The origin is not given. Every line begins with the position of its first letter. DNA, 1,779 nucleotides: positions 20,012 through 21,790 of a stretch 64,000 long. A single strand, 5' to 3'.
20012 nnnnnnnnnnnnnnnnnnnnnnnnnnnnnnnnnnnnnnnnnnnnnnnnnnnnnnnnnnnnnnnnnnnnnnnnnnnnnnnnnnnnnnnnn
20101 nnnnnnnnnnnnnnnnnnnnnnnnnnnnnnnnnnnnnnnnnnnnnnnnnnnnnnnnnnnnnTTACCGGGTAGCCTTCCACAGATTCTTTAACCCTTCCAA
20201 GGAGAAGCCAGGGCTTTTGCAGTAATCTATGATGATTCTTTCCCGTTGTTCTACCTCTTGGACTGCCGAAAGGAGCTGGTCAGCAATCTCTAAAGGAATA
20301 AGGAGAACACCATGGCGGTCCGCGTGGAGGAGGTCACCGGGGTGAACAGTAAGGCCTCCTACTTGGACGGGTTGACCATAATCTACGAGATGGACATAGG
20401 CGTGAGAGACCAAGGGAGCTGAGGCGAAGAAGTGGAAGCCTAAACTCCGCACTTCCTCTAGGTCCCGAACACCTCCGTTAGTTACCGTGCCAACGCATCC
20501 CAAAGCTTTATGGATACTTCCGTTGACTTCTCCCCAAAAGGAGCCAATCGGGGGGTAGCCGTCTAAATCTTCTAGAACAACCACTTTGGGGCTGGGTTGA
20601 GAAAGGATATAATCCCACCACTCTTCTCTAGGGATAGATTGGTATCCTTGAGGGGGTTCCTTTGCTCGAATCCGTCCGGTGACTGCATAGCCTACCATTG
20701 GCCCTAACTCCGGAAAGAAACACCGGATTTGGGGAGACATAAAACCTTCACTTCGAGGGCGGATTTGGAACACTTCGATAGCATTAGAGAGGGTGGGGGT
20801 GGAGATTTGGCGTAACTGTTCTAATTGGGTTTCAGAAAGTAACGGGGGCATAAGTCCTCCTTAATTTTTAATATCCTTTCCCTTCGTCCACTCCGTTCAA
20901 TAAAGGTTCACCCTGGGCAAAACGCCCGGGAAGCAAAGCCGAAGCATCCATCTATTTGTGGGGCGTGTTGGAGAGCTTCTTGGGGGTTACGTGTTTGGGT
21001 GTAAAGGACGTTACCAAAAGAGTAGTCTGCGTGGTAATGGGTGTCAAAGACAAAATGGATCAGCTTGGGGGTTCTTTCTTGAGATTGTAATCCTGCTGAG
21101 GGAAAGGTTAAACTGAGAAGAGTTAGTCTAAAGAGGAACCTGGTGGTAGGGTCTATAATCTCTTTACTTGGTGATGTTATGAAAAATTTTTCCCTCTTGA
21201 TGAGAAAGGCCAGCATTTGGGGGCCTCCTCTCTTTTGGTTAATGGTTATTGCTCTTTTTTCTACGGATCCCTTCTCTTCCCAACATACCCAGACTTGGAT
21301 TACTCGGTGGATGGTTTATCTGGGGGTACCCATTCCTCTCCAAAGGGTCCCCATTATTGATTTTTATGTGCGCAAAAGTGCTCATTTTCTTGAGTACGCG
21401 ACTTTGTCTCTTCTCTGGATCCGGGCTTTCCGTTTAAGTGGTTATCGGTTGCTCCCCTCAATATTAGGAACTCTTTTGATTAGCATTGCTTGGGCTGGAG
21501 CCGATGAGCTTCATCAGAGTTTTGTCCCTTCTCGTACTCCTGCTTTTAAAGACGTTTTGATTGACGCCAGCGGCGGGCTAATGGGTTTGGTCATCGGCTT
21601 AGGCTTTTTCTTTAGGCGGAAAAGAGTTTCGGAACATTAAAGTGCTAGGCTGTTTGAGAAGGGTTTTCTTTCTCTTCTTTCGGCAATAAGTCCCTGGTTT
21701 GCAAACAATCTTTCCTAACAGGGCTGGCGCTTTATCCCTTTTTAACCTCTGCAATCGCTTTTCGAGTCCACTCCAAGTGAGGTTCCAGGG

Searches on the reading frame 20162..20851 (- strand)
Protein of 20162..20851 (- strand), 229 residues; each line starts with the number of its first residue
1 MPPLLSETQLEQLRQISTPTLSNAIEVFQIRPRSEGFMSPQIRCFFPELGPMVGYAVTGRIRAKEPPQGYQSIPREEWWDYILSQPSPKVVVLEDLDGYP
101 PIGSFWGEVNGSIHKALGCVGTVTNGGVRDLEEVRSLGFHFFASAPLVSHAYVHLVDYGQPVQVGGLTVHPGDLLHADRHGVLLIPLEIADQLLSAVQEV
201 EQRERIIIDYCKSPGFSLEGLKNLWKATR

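Call 85: search_protein_families(library=pfam, proteins=[window:20162-20851:-], max_evalue=0.0001)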
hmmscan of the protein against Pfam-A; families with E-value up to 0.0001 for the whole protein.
window:20162-20851:- (229 aa): 1 family
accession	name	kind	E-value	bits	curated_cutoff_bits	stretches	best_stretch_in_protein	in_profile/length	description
PF03737.21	RraA-like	-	1.4e-21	77.7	24.5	1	19-183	2-151/152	Aldolase/RraA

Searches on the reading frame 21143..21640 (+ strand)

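Call 85: search_protein_families(library=pfam, proteins=[window:21143-21640:+], max_evalue=0.0001)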
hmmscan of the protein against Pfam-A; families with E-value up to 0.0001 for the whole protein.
window:21143-21640:+ (165 aa): 1 family
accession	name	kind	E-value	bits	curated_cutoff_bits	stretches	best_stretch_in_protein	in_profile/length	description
PF04892.17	VanZ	-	2.3e-15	57.8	30.1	1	30-152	6-122/126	VanZ like family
